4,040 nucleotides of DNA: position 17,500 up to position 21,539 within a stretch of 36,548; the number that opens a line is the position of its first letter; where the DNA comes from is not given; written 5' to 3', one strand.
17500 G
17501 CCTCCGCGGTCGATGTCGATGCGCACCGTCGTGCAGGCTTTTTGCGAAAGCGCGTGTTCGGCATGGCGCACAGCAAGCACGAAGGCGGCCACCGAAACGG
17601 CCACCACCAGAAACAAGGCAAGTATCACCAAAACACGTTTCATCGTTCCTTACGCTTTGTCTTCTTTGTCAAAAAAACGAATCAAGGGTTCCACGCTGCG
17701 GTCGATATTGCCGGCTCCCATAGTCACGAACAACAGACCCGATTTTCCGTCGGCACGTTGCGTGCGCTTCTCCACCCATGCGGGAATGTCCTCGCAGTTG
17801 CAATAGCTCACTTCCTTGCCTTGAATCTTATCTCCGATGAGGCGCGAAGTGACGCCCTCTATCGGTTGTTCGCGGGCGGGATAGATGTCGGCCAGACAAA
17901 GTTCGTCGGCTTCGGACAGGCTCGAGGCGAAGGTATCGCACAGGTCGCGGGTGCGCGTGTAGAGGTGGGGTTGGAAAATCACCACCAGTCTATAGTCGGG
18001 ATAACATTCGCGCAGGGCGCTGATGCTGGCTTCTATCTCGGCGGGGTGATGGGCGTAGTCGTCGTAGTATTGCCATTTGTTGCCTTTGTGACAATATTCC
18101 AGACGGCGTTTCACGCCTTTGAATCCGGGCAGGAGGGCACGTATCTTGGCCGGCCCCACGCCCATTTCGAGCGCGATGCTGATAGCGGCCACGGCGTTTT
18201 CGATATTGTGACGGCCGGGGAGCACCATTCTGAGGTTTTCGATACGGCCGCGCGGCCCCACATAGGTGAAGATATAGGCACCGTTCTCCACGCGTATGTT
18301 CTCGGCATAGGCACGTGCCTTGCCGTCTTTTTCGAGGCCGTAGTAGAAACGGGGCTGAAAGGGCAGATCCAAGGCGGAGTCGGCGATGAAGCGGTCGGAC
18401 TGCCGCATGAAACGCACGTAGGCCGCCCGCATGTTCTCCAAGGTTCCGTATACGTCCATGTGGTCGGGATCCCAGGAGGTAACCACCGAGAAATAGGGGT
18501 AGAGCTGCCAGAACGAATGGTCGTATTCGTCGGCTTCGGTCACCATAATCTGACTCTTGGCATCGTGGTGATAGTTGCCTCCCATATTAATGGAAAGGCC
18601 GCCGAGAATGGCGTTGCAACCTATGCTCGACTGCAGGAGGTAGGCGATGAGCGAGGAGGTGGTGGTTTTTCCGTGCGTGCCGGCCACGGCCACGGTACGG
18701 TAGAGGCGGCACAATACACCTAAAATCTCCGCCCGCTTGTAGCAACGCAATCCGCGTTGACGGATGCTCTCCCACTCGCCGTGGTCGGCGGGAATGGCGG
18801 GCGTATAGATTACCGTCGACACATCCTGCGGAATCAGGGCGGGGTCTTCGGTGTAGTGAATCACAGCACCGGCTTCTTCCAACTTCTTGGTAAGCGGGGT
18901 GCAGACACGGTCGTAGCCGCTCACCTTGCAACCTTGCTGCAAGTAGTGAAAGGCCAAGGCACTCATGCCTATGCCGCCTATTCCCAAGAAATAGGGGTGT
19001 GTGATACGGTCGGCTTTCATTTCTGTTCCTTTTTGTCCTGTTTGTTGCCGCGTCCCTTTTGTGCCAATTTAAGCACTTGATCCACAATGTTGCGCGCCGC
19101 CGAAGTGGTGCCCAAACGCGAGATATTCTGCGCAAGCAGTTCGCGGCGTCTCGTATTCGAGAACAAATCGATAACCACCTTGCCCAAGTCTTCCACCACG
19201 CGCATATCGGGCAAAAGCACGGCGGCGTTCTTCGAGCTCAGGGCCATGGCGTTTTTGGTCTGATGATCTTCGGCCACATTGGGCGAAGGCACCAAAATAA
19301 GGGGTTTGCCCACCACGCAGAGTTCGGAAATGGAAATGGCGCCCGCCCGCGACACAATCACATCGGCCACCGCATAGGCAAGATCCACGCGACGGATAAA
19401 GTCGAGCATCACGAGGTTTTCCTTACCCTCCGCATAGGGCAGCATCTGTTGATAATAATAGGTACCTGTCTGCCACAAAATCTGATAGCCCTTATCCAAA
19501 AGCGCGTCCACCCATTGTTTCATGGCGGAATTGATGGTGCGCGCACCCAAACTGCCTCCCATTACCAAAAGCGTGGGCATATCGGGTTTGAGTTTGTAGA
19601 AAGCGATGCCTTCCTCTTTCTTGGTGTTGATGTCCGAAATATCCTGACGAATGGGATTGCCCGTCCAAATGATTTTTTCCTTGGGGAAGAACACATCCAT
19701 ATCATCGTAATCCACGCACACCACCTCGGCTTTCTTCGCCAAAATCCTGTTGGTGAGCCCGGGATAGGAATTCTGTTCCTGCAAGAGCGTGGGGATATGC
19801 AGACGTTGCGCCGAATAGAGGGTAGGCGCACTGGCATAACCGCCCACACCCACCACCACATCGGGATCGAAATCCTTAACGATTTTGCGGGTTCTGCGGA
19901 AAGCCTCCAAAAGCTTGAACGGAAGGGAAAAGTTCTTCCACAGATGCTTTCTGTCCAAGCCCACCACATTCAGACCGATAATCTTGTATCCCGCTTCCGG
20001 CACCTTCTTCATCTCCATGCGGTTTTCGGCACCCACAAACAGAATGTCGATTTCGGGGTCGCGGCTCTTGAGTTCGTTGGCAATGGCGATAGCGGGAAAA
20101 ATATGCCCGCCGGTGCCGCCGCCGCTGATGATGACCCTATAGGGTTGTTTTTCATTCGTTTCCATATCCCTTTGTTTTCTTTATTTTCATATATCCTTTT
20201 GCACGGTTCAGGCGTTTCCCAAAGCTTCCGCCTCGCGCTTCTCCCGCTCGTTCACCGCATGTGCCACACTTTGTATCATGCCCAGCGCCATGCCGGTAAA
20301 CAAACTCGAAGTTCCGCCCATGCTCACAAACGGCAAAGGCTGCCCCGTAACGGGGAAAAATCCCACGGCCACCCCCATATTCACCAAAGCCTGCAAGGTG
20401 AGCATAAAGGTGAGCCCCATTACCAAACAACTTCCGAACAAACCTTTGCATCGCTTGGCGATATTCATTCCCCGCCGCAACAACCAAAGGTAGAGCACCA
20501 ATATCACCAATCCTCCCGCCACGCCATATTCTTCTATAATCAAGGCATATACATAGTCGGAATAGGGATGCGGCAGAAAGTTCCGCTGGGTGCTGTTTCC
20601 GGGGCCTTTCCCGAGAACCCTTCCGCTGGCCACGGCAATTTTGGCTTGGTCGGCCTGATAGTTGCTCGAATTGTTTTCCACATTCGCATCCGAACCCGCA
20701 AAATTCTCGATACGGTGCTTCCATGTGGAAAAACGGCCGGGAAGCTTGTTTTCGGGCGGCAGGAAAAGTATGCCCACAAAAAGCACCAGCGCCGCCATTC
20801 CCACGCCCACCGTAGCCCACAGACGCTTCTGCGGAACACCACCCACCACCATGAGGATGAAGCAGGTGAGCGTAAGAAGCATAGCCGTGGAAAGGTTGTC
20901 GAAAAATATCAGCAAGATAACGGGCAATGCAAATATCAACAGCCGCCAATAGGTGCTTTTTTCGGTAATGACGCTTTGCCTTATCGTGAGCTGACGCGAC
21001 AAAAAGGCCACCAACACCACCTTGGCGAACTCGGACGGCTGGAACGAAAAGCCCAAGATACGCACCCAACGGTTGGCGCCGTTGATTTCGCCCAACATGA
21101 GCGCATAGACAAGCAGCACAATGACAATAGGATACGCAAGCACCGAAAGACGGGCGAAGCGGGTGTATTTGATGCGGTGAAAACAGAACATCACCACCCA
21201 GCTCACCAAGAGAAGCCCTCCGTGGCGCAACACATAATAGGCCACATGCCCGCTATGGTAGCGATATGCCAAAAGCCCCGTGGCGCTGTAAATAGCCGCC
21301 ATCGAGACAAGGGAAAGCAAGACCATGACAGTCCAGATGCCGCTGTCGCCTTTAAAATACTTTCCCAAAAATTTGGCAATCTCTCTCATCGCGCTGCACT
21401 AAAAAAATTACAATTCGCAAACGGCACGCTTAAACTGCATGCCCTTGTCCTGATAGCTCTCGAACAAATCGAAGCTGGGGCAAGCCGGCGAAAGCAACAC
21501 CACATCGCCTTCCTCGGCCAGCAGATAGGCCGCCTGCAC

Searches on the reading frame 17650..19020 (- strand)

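Call 3: search_protein_families(library=pfam, proteins=[window:17650-19020:-], max_evalue=0.01)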
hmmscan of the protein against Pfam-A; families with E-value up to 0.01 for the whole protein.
window:17650-19020:- (456 aa): 3 families
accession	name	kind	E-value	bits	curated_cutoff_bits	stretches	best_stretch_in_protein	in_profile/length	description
PF01225.30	Mur_ligase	-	2.3e-18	66.8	21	1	10-107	3-94/95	Mur ligase family, catalytic domain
PF02875.26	Mur_ligase_C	-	4.7e-17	63.4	28.4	1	305-437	1-127/127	Mur ligase, glutamate ligase domain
PF08245.18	Mur_ligase_M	-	9.5e-17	62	24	1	112-282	1-199/200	Mur ligase middle domain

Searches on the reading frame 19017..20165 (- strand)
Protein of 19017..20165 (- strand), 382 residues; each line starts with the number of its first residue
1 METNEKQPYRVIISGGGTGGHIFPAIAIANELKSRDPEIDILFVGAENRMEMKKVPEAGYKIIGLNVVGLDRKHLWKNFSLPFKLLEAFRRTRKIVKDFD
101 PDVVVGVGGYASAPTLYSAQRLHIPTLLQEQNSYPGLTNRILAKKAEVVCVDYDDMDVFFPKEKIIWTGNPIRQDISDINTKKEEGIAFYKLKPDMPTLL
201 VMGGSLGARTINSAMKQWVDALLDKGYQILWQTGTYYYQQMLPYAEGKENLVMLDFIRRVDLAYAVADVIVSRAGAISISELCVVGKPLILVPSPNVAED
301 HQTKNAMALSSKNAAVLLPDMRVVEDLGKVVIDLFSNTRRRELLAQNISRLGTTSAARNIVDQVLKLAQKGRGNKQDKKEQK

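Call 3: search_protein_families(library=pfam, proteins=[window:19017-20165:-], max_evalue=0.01)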
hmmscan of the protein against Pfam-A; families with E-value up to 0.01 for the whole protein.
window:19017-20165:- (382 aa): 4 families
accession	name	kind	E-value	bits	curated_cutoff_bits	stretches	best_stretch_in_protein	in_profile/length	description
PF03033.26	Glyco_transf_28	-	6.9e-38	130.3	26.2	1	11-149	1-137/139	Glycosyltransferase family 28 N-terminal domain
PF04101.22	Glyco_tran_28_C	-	1.9e-33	116.3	22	1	198-349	1-152/166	Glycosyltransferase family 28 C-terminal domain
PF13579.12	Glyco_trans_4_4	-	0.00083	20.2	29.7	1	28-135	10-106/158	Glycosyl transferase 4-like domain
PF13439.12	Glyco_transf_4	-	0.0093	16.4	28.5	0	28-134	11-107/170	Glycosyltransferase Family 4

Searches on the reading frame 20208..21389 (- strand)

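Call 3: search_protein_families(library=pfam, proteins=[window:20208-21389:-], max_evalue=0.01)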
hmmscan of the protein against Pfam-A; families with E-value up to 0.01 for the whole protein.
window:20208-21389:- (393 aa): 1 family
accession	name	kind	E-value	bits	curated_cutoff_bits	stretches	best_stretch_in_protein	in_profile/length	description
PF01098.24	FTSW_RODA_SPOVE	-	1.6e-68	231.8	26.4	1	18-379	4-354/356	Cell cycle protein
